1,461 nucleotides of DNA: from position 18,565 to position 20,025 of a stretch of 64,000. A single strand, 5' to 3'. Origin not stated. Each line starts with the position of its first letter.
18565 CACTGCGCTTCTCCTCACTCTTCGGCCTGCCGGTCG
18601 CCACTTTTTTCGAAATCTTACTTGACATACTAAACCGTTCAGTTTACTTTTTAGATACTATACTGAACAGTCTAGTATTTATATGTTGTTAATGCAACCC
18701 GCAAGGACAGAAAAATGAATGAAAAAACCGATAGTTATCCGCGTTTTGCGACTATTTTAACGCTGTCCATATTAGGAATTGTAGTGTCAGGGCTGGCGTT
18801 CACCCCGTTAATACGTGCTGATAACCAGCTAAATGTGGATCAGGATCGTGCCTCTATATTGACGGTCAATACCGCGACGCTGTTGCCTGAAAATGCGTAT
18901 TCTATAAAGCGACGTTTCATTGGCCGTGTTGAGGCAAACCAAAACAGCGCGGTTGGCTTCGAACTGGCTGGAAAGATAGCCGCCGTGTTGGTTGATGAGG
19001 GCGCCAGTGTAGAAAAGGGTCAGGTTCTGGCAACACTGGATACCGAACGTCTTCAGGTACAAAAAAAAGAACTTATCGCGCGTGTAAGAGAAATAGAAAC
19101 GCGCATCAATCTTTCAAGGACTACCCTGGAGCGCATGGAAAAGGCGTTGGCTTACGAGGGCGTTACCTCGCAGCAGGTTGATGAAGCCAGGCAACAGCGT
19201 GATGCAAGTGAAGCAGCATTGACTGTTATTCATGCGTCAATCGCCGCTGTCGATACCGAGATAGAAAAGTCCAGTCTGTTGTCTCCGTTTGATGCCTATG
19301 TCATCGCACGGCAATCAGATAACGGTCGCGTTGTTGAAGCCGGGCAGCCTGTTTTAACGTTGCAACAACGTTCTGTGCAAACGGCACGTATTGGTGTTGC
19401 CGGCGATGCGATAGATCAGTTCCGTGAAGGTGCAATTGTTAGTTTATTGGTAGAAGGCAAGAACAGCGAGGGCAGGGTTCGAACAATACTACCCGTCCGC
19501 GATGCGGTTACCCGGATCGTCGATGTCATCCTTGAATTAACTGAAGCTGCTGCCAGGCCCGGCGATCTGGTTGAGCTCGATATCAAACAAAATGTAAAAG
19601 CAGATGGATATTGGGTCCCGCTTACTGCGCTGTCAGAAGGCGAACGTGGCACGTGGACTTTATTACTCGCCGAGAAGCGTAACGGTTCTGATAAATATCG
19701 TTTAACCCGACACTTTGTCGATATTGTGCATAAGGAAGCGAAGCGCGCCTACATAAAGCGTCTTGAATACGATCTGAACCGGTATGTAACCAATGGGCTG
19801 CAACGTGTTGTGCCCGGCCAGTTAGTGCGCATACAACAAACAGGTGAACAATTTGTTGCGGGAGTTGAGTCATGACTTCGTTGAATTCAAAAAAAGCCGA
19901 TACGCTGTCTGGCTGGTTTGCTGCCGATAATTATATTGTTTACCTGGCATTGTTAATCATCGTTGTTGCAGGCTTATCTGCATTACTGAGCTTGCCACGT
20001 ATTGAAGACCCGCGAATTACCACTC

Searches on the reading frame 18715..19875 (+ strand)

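Call 69: search_protein_families(library=pfam, proteins=[window:18715-19875:+])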
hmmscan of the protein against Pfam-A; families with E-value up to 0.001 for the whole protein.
window:18715-19875:+ (386 aa): 4 families
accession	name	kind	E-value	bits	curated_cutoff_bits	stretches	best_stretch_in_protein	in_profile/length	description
PF16576.10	HlyD_D23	-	1.3e-11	44.7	30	1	67-277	7-203/214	Barrel-sandwich domain of CusB or HlyD membrane-fusion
PF13437.12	HlyD_3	-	2.1e-07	32.1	22.2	1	188-277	2-95/106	HlyD family secretion protein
PF13533.13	Biotin_lipoyl_2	-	3.6e-07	30.3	29.8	1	85-109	8-32/32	Biotin-lipoyl like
PF00364.28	Biotin_lipoyl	-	0.00055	20.1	22.1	0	85-108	50-73/73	Biotin-requiring enzyme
